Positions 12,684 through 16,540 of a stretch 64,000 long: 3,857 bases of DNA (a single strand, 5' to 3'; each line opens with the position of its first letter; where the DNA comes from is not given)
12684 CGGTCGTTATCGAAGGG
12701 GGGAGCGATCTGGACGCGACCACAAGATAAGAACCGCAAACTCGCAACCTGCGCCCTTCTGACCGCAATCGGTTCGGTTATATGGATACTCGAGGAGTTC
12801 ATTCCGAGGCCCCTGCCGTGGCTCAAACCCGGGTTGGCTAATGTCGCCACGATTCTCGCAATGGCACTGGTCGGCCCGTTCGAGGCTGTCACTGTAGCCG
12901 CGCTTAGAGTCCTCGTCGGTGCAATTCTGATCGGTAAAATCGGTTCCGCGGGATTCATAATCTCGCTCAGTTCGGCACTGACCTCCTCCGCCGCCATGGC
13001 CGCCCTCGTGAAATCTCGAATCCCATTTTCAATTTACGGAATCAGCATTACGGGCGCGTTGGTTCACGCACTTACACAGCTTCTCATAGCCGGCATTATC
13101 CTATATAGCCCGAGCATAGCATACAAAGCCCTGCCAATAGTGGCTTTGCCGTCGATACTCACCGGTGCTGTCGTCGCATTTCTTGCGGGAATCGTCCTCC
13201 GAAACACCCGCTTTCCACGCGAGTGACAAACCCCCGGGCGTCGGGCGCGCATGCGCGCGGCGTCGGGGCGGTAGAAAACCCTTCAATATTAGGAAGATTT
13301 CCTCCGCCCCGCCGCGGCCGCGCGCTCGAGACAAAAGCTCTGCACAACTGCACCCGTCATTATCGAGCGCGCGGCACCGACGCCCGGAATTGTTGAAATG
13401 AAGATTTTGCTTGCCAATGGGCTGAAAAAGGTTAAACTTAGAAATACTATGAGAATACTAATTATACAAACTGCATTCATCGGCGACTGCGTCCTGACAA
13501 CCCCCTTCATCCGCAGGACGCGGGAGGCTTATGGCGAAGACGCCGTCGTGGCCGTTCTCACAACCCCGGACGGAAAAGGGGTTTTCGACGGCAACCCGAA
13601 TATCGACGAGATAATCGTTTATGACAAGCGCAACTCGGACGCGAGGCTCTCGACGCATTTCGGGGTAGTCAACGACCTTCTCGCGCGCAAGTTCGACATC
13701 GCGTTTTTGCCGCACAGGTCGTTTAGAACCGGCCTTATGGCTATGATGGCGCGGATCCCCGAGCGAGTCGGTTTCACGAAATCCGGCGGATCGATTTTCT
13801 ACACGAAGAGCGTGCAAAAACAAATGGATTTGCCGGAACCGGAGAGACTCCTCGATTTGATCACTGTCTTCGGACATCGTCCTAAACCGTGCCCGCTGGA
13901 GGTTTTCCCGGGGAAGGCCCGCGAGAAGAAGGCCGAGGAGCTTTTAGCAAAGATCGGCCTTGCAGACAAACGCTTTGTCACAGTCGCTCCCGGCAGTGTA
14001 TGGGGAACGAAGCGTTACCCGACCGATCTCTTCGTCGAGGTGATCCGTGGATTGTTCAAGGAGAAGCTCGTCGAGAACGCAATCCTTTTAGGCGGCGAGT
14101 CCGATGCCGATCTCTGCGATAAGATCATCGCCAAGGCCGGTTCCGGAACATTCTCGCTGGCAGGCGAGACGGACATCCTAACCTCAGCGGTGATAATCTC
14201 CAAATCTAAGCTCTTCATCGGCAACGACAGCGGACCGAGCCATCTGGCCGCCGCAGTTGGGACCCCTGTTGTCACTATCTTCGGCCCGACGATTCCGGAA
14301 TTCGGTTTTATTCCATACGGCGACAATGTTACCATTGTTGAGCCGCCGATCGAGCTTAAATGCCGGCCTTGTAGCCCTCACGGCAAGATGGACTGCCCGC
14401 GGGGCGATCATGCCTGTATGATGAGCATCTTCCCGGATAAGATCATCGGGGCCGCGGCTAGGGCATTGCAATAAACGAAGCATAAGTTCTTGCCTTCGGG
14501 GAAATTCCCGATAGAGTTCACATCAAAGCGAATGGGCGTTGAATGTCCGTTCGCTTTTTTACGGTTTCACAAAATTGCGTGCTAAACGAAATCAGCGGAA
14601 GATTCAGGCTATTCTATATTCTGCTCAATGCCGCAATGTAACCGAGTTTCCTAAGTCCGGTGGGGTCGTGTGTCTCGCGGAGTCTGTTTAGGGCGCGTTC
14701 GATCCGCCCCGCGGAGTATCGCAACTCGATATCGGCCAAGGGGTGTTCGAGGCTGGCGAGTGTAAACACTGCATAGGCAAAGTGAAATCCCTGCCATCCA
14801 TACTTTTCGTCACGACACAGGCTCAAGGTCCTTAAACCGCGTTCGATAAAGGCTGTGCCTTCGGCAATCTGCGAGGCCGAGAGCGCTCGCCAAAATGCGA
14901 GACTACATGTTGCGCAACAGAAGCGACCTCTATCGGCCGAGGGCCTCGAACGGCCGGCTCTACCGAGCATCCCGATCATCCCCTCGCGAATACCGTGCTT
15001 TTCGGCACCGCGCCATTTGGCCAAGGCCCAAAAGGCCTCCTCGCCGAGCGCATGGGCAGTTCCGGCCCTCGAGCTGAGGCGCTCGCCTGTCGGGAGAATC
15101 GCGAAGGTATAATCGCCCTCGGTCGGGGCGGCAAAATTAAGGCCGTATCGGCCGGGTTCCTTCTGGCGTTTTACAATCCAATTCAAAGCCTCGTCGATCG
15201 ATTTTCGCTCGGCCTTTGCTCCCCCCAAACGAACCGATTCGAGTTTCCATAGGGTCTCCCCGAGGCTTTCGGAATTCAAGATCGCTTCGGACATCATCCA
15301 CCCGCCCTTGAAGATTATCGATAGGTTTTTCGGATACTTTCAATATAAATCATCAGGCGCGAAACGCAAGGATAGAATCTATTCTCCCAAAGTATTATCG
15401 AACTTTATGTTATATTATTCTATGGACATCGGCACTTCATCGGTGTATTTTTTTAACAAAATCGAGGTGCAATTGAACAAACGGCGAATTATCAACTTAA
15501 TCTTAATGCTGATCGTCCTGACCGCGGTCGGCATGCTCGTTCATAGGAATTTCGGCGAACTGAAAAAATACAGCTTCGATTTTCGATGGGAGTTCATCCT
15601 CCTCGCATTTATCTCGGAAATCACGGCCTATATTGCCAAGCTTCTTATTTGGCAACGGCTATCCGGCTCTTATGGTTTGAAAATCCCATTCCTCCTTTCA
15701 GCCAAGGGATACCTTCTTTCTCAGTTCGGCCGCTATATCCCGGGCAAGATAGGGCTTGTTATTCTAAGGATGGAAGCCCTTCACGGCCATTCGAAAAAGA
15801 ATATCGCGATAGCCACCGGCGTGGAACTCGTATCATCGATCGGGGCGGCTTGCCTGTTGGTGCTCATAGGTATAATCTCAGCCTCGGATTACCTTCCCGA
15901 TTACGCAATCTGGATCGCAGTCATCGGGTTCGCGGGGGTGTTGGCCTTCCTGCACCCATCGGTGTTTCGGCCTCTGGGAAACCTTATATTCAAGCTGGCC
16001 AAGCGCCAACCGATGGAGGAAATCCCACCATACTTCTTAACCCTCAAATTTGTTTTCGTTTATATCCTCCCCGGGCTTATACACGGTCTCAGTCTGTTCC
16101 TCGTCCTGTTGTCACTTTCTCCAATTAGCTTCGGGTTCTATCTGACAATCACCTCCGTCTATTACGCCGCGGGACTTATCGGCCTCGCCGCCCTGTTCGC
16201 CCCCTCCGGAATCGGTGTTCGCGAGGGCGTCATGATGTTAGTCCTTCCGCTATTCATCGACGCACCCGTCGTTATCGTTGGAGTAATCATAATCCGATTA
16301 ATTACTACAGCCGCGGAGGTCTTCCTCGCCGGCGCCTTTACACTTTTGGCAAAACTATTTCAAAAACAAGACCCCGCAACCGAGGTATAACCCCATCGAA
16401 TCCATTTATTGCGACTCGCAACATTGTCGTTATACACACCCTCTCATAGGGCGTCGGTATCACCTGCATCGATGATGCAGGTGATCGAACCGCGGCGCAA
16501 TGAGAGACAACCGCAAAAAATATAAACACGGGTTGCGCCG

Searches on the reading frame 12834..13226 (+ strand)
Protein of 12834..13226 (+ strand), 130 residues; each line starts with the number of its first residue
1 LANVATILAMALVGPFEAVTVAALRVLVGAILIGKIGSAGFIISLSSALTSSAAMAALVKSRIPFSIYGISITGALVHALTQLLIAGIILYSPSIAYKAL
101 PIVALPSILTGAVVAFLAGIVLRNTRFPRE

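Call 23: search_protein_families(library=pfam, proteins=[window:12834-13226:+])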
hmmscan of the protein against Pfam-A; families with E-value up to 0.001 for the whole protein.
window:12834-13226:+ (130 aa): 1 family
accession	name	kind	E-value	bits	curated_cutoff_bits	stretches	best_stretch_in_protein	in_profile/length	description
PF07456.16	Hpre_diP_synt_I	-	1.9e-19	70.5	30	1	1-118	28-144/147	Heptaprenyl diphosphate synthase component I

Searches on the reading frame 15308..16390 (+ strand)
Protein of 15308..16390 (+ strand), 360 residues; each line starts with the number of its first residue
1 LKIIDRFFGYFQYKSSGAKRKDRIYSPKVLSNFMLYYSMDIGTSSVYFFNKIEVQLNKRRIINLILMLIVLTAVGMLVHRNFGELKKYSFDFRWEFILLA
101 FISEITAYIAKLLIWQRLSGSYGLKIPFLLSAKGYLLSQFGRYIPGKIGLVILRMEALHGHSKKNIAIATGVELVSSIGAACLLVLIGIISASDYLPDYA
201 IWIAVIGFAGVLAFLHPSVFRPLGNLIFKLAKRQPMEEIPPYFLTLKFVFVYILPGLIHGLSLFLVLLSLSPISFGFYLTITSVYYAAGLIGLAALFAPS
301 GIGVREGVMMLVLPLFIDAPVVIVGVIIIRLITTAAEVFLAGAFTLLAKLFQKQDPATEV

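Call 23: search_protein_families(library=pfam, proteins=[window:15308-16390:+])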
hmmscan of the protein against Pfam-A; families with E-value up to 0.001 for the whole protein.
window:15308-16390:+ (360 aa): 2 families
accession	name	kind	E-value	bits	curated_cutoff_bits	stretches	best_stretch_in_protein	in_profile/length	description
PF03706.18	LPG_synthase_TM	-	9.4e-11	42.1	33.4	1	69-335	6-296/302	Lysylphosphatidylglycerol synthase TM region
PF04066.18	MrpF_PhaF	-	0.00033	21.5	23.3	1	178-214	12-48/53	Multiple resistance and pH regulation protein F (MrpF / PhaF)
